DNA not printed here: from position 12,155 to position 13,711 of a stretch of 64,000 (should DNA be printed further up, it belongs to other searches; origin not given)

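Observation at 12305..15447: Two-component operon ending in a receiver-domain / RlmN-Cfr radical-SAM methyltransferase fusion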

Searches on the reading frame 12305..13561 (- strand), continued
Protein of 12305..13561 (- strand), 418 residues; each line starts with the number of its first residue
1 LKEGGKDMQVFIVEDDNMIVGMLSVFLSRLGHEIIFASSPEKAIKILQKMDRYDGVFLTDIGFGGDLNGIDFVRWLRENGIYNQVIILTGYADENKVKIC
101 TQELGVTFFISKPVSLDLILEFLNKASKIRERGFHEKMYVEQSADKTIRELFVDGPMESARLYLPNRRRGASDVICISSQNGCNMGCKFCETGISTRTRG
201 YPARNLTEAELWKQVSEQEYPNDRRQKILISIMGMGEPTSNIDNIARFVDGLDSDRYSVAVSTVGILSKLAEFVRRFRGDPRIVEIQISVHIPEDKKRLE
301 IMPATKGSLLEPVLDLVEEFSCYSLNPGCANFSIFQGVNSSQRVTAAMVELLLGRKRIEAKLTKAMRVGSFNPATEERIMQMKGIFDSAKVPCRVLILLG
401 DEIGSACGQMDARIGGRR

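Call 8: find_homologous_proteins(query=window:12305-13561:-, max_evalue=0.001)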
Query window:12305-13561:- (418 aa): 1771 proteins with E <= 0.001 among 8000 candidates; the best 120 are listed.
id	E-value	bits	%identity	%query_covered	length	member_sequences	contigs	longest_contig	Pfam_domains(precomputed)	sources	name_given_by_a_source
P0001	8.7e-272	919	100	98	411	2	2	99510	PF04055.28,PF00072.31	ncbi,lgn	ncbi:MAG: response regulator [Candidatus Moraniibacteriota bacterium]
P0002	1.0e-178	612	75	85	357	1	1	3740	PF04055.28,PF00072.31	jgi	jgi:23S rRNA (adenine2503-C2)-methyltransferase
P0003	2.3e-111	391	48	98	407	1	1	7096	PF04055.28,PF00072.31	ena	-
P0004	9.9e-22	95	31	67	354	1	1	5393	PF04055.28,PF21016.4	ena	-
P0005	2.3e-21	94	31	64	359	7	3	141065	PF04055.28,PF21016.4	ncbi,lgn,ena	-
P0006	2.6e-21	94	33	57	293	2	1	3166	PF04055.28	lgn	-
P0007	2.6e-20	91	30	58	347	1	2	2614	PF04055.28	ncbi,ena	-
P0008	2.7e-20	91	28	72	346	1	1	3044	PF04055.28,PF21016.4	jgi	jgi:23S rRNA (adenine2503-C2)-methyltransferase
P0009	5.2e-20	90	28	56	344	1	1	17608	PF04055.28,PF21016.4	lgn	-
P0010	1.4e-19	88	28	56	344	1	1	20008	PF04055.28,PF21016.4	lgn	-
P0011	1.1e-18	85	31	66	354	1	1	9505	PF04055.28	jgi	jgi:23S rRNA (adenine-C8)-methyltransferase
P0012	1.2e-18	85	26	67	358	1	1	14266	PF04055.28,PF21016.4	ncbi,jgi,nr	ncbi:MAG: 23S rRNA (adenine(2503)-C(2))-methyltransferase RlmN [Holosporales bacterium]|jgi:23S rRNA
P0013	2.2e-18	84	34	57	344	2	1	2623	PF04055.28,PF21016.4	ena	-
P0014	2.4e-18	84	28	66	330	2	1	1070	PF04055.28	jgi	-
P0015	5.0e-18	83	29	58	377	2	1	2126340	PF04055.28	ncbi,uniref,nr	ncbi:uncharacterized protein LOC133299130 [Gastrolobium bilobum]|uniref:uncharacterized protein LOC1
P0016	5.7e-18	83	33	57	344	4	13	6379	PF04055.28,PF21016.4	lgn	-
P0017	7.0e-18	83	31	56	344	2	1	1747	PF04055.28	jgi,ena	-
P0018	7.4e-18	83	28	48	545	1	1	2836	PF04055.28,PF21016.4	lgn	-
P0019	9.7e-18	82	30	61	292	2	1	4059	PF04055.28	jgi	jgi:23S rRNA (adenine-C8)-methyltransferase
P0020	1.1e-17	82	28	72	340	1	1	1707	PF04055.28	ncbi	-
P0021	1.3e-17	82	29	71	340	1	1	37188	PF04055.28,PF21016.4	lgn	-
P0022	1.6e-17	81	29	64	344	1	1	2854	PF04055.28,PF21016.4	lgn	-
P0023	2.1e-17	81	29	64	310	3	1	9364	PF04055.28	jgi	-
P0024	2.5e-17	81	28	64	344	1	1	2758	PF04055.28,PF21016.4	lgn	-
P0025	2.7e-17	81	28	64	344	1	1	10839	PF04055.28,PF21016.4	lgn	-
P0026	2.8e-17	81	28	66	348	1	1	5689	PF04055.28,PF21016.4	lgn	-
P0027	3.0e-17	81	27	60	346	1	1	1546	PF04055.28,PF21016.4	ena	-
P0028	3.4e-17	80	28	64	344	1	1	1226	PF04055.28,PF21016.4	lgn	-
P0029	3.7e-17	80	29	62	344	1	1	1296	PF04055.28,PF21016.4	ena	-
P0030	3.7e-17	80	28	64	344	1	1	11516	PF04055.28,PF21016.4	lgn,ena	-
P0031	3.9e-17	80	28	69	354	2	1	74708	PF04055.28,PF21016.4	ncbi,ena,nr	ncbi:MAG: 23S rRNA (adenine(2503)-C(2))-methyltransferase RlmN [Gemmatimonadota bacterium]|nr:23S rR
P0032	4.4e-17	80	29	57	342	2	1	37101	PF04055.28,PF21016.4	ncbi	-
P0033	5.7e-17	80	27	58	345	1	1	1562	PF04055.28,PF21016.4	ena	-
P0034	5.9e-17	80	28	59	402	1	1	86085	PF04055.28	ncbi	ncbi:rlmN, partial [Mucuna pruriens]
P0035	6.4e-17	80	28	58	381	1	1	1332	PF04055.28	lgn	-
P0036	6.5e-17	79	31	58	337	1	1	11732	PF04055.28,PF21016.4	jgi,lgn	-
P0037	6.7e-17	79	28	58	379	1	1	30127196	PF04055.28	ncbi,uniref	ncbi:unnamed protein product [Lupinus luteus]|uniref:Radical SAM core domain-containing protein n=1 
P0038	7.0e-17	79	29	60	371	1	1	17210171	PF04055.28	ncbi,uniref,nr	ncbi:Ribosomal RNA large subunit methyltransferase [Melia azedarach]|uniref:Ribosomal RNA large subu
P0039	7.9e-17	79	28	59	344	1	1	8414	PF04055.28,PF21016.4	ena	-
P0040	7.9e-17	79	30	66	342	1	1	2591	PF04055.28,PF21016.4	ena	-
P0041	8.8e-17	79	30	65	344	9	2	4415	PF04055.28,PF21016.4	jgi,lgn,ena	-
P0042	9.0e-17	79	27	59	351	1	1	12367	PF04055.28,PF21016.4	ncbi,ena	-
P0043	9.2e-17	79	27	60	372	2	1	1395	PF04055.28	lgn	-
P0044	1.0e-16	79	28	60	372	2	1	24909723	PF04055.28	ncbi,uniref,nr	ncbi:uncharacterized protein LOC130754496 isoform X2 [Actinidia eriantha]|uniref:uncharacterized pro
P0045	1.0e-16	79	27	70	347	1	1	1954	PF04055.28,PF21016.4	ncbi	-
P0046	1.0e-16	79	28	60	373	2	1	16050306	PF04055.28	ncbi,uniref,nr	ncbi:uncharacterized protein M6B38_418600 [Iris pallida]|uniref:Radical SAM core domain-containing p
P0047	1.1e-16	79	28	59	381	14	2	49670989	PF04055.28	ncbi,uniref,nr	ncbi:hypothetical protein PHAVU_002G051800 [Phaseolus vulgaris]|uniref:Radical SAM core domain-conta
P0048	1.2e-16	79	29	65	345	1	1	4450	PF04055.28,PF21016.4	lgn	-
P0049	1.3e-16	79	27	60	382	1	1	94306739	PF04055.28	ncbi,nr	ncbi:Dual-specificity RNA methyltransferase RlmN [Spatholobus suberectus]|nr:Dual-specificity RNA me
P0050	1.5e-16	78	29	65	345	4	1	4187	PF04055.28,PF21016.4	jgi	-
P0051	1.7e-16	78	29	60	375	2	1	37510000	PF04055.28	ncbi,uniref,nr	ncbi:hypothetical protein LWI28_014996 [Acer negundo]|uniref:Radical SAM core domain-containing prot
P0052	1.7e-16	78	29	60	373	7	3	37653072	PF04055.28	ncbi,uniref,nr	ncbi:hypothetical protein ACOSP7_005029 [Xanthoceras sorbifolium]|uniref:Radical SAM core domain-con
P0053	1.8e-16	78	29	67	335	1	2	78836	PF04055.28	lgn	-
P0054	1.9e-16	78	28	58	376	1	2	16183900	PF04055.28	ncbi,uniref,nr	ncbi:hypothetical protein Lal_00013998 [Lupinus albus]|uniref:Putative 23S rRNA (Adenine(2503)-C(2))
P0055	2.1e-16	78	29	58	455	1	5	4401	PF04055.28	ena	-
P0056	2.3e-16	78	27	60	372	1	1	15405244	PF04055.28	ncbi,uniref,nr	ncbi:Ribosomal RNA large subunit methyltransferase [Actinidia chinensis var. chinensis]|uniref:Ribos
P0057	2.4e-16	78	27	60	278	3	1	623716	PF04055.28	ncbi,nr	ncbi:hypothetical protein CRG98_039796 [Punica granatum]|nr:hypothetical protein CRG98_039796 [Punic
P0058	2.5e-16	78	30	65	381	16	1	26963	PF04055.28,PF21016.4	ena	-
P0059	2.7e-16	77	27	60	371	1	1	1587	PF04055.28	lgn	-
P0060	2.7e-16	77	28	58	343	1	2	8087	PF04055.28,PF21016.4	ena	-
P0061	2.8e-16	77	29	67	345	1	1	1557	PF04055.28,PF21016.4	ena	-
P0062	2.8e-16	77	28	60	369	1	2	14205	PF04055.28,PF21016.4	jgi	-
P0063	3.0e-16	77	27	58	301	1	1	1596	PF04055.28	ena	-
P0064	3.3e-16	77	29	71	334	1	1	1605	PF04055.28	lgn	-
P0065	3.4e-16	77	28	57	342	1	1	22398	PF04055.28,PF21016.4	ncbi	-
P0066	3.6e-16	77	29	64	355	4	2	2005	PF04055.28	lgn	-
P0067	3.6e-16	77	26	64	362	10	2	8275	PF04055.28,PF21016.4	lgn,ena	-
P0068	3.6e-16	77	30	70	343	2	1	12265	PF04055.28,PF21016.4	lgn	-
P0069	3.8e-16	77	28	58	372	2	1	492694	PF04055.28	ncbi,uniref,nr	ncbi:hypothetical protein RJ640_018643 [Escallonia rubra]|uniref:Radical SAM core domain-containing 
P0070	4.4e-16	77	27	65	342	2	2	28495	PF04055.28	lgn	-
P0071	4.4e-16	77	30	66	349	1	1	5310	PF04055.28,PF21016.4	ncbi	-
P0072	4.7e-16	77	28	59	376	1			PF04055.28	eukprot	eukprot:TRINITY_DN568_c0_g1_i5.p1 TRINITY_DN568_c0_g1~~TRINITY_DN568_c0_g1_i5.p1 ORF type:complete l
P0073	5.0e-16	77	27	59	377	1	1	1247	PF04055.28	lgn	-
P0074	5.1e-16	77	27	56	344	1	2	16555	PF04055.28,PF21016.4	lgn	-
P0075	5.6e-16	76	26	66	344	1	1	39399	PF04055.28,PF21016.4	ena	-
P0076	5.8e-16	76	31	65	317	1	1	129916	PF04055.28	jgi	jgi:23S rRNA (adenine-C8)-methyltransferase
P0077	6.2e-16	76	25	76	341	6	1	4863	PF04055.28,PF21016.4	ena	-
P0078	6.8e-16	76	27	59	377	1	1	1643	PF04055.28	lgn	-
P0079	7.5e-16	76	27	64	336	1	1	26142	PF04055.28,PF21016.4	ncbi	ncbi:MAG: 23S rRNA (adenine(2503)-C(2))-methyltransferase RlmN [Candidatus Margulisiibacteriota bact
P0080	7.6e-16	76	29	60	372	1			PF04055.28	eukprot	eukprot:TRINITY_DN23828_c0_g1_i1.p1 TRINITY_DN23828_c0_g1~~TRINITY_DN23828_c0_g1_i1.p1 ORF type:comp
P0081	7.7e-16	76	28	64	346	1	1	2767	PF04055.28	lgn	-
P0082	7.9e-16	76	27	66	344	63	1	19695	PF04055.28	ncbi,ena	-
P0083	8.0e-16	76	28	66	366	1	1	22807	PF04055.28,PF21016.4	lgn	-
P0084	8.0e-16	76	25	66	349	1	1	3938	PF04055.28,PF21016.4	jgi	jgi:23S rRNA (adenine2503-C2)-methyltransferase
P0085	8.2e-16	76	28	58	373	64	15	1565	PF04055.28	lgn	-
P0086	8.6e-16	76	27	56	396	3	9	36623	PF04055.28,PF21016.4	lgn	-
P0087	1.0e-15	76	28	66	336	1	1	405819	PF04055.28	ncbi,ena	-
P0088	1.0e-15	76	28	59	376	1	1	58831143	PF04055.28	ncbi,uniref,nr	ncbi:dual-specificity RNA methyltransferase RlmN [Cinnamomum micranthum f. kanehirae]|uniref:Dual-sp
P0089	1.3e-15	75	29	65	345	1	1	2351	PF04055.28,PF21016.4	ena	-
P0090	1.4e-15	75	28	64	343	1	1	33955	PF04055.28,PF21016.4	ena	-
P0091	1.4e-15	75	29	65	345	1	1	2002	PF04055.28,PF21016.4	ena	-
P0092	1.4e-15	75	26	64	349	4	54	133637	PF04055.28,PF21016.4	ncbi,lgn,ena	-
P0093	1.4e-15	75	26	58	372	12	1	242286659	PF04055.28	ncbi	ncbi:unnamed protein product [Camellia sinensis]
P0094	1.4e-15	75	28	65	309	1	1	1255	PF04055.28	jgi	jgi:23S rRNA (adenine2503-C2)-methyltransferase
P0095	1.5e-15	75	29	60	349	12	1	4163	PF04055.28,PF21016.4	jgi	jgi:23S rRNA (adenine2503-C2)-methyltransferase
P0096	1.7e-15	75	27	59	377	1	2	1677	PF04055.28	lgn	-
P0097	1.8e-15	75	30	66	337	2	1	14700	PF04055.28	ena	-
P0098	1.8e-15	75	29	57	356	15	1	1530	PF04055.28,PF21016.4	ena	-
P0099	1.9e-15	75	28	59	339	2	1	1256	PF04055.28,PF21016.4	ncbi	-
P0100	2.0e-15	75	26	76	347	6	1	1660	PF04055.28,PF21016.4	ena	-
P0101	2.1e-15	75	28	65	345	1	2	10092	PF04055.28,PF21016.4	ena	-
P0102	2.1e-15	75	27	65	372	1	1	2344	PF04055.28,PF21016.4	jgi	jgi:23S rRNA (adenine2503-C2)-methyltransferase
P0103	2.2e-15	74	28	58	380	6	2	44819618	PF04055.28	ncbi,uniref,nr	ncbi:putative 23S rRNA (adenine(2503)-C(2))-methyltransferase [Medicago truncatula]|uniref:23S rRNA 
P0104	2.2e-15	74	28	58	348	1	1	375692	PF04055.28,PF21016.4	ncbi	-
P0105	2.4e-15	74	27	65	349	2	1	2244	PF04055.28,PF21016.4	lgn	-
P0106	2.4e-15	74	26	67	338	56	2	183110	PF04055.28,PF21016.4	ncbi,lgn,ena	-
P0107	2.6e-15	74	27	65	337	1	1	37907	PF04055.28,PF21016.4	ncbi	ncbi:23S rRNA (adenine(2503)-C(2))-methyltransferase RlmN [Candidatus Margulisiibacteriota bacterium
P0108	2.7e-15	74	29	57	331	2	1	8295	PF04055.28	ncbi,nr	ncbi:MAG: radical SAM protein, partial [Patescibacteria group bacterium]|nr:radical SAM protein [Pat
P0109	2.7e-15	74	29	65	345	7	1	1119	PF04055.28,PF21016.4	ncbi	-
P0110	2.8e-15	74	28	69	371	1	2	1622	PF04055.28,PF21016.4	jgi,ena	-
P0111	2.8e-15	74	31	63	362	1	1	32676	PF04055.28,PF21016.4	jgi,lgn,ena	-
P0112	3.0e-15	74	27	58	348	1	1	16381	PF04055.28,PF21016.4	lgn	-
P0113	3.1e-15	74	28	60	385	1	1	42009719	PF04055.28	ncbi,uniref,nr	ncbi:ribosomal RNA large subunit methyltransferase N [Senna tora]|uniref:Ribosomal RNA large subunit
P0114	3.1e-15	74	29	66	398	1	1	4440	PF04055.28,PF21016.4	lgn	-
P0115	3.2e-15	74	29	66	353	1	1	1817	PF04055.28,PF21016.4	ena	-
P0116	3.2e-15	74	27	66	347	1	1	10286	PF04055.28,PF21016.4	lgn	-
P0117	3.4e-15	74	28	66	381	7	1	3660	PF04055.28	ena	-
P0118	3.4e-15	74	29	66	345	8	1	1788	PF04055.28,PF21016.4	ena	-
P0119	3.4e-15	74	29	76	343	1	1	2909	PF04055.28,PF21016.4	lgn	-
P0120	3.5e-15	74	30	57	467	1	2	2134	PF04055.28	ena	-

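Call 11: find_encoding_contigs(protein=P0003, flank=8000)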
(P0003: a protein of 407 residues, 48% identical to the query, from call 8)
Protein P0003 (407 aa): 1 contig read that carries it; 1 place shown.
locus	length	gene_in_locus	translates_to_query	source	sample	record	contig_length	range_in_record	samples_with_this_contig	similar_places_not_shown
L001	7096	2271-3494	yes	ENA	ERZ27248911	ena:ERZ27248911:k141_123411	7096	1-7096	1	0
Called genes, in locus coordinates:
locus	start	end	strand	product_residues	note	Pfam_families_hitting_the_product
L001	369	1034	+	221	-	PF00072:Response_reg, PF00486:Trans_reg_C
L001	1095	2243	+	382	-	PF00512:HisKA, PF02518:HATPase_c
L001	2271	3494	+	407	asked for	PF00072:Response_reg, PF04055:Radical_SAM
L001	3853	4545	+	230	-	PF00149:Metallophos, PF12850:Metallophos_2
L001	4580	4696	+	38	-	-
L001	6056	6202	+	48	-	-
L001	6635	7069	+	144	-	PF00961:LAGLIDADG_1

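Call 12: find_encoding_contigs(protein=P0002, flank=8000)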
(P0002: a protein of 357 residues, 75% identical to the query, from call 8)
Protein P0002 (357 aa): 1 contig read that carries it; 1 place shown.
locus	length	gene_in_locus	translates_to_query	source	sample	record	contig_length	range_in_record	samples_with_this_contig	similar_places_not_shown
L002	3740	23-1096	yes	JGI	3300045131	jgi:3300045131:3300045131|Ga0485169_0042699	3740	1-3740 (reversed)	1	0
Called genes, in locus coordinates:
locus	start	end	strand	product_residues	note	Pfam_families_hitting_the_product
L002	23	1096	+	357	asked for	PF00072:Response_reg (weak), PF04055:Radical_SAM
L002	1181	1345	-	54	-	-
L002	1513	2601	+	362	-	PF00348:polyprenyl_synt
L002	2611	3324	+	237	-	PF01255:Prenyltransf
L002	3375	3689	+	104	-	PF00085:Thioredoxin, PF08534:Redoxin (weak), PF13098:Thioredoxin_2 (weak), PF13905:Thioredoxin_8 (faint)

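Call 27: search_protein_representatives(alignment_id=A1)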
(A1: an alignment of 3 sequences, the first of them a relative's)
Query: 3 sequences, 411 profile positions. Proteins with E-value up to 0.001 (for the whole library): 33764; up to 1e-10: 4720; up to 1e-30: 154. The best 150 are listed.
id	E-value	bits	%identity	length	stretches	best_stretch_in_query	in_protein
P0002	6.0e-212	720.1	-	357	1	58-411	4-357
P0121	6.9e-151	518.9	-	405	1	1-411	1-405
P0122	1.2e-123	429.3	-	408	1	1-406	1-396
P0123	1.5e-86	307.1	-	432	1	2-410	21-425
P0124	1.8e-65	237.6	-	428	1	2-410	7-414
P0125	4.7e-62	226.4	-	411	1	2-407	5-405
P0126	5.0e-59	216.4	-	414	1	2-409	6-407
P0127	8.7e-59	215.6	-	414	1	3-408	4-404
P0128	2.9e-55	204.0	-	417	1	2-409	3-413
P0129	2.0e-53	198.0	-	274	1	147-406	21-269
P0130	2.9e-53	197.4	-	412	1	3-409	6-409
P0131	1.9e-52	194.7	-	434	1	2-408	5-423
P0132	1.8e-42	161.9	-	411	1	22-407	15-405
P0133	6.4e-41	156.7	-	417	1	2-406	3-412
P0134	9.0e-39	149.7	-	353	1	134-405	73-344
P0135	9.5e-39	149.6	-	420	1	3-409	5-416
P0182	5.0e-33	130.8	-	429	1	2-407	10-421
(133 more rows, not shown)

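Call 31: find_related_loci(query=A3, collection=genome_contigs, flank=6000)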
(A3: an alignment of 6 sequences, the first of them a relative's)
Query A3 (411 aa) in genome_contigs; peptide patterns used: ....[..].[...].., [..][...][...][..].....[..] (x = any residue, [..] = any of these).
600 stretches matched a pattern (row limit reached: there are more); 564 encode a relative of the query (tblastn E <= 1e-3); the best 80 are kept; 80 distinct loci.
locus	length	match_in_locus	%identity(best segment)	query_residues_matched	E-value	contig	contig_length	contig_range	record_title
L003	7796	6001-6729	31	161-406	8e-28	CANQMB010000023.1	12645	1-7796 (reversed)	MAG: uncultured Bacilli bacterium isolate Lapin-014__bin60 genome assembly, contig: Lapin-014__NODE_4271_length_12645_co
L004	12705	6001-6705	31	168-405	2e-27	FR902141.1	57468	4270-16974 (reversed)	Clostridium sp. CAG:914 genomic scaffold, scf45, whole genome shotgun sequence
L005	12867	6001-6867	28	107-403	1e-26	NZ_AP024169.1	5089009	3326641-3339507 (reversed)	Anaeromicropila herbilytica strain TB5 chromosome, complete genome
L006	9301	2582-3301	31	166-408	9e-27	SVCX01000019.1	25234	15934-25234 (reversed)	MAG: Clostridiales bacterium isolate SIG265 NODE_38599_length_25234_cov_2.663440, whole genome shotgun sequence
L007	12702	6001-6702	29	167-406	3e-26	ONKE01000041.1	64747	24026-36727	uncultured Bacteroidales bacterium isolate RUG387 genome assembly, contig: k87_28950096, whole genome shotgun sequence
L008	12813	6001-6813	29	133-408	4e-26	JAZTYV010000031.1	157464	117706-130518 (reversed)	MAG: Clostridia bacterium isolate T1900045325_YK20190014.MAGScoT_cleanbin_000037 SGB_6436_k141_449457, whole genome shot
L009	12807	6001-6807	29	138-411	5e-26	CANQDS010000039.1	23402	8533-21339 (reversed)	MAG: uncultured Lachnospiraceae bacterium isolate Lapin-003-2__bin42 genome assembly, contig: Lapin-003-2__NODE_2102_len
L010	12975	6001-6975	26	89-403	5e-27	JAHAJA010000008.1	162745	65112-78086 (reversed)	MAG: Clostridiales bacterium isolate L3_098_000G1_dasL3_098_000G1_metabat.metabat.68 L3_098_000G1_scaffold_54, whole gen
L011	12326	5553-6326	29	144-406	1e-25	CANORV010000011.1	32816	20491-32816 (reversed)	MAG TPA_asm: uncultured Tenericutes bacterium isolate SRR15604509_bin.40_metawrap_v1.3_MAG genome assembly, contig: NODE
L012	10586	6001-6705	29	166-403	2e-25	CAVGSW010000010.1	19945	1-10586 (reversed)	Flexilinea sp. isolate H07613-L1_cleanbin_000027 genome assembly, contig: Spades_H07613-L1_contig_1077, whole genome sho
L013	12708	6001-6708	30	168-406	1e-25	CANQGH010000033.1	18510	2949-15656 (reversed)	MAG: uncultured Bacilli bacterium isolate Lapin-001__bin74 genome assembly, contig: Lapin-001__NODE_3161_length_18510_co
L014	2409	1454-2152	30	168-403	2e-25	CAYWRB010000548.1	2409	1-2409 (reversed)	MAG TPA_asm: uncultured Hungatella sp. isolate SRP287540_co2_50 genome assembly, contig: NODE_50762_length_2409_cov_6.00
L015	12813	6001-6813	27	128-403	2e-25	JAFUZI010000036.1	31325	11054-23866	MAG: Bacilli bacterium isolate RGIG4963 Roe_deer_Rumen-4__c68186, whole genome shotgun sequence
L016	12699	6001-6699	29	168-403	2e-25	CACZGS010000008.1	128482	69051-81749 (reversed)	MAG: Ruminococcaceae bacterium isolate RUG12602 genome assembly, contig: RUG12602_asm_8, whole genome shotgun sequence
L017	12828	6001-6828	29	124-406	5e-25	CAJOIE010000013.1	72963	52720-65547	uncultured Bacteroidaceae bacterium isolate Red_deer_4_mag_26 genome assembly, contig: scaffold_959, whole genome shotgu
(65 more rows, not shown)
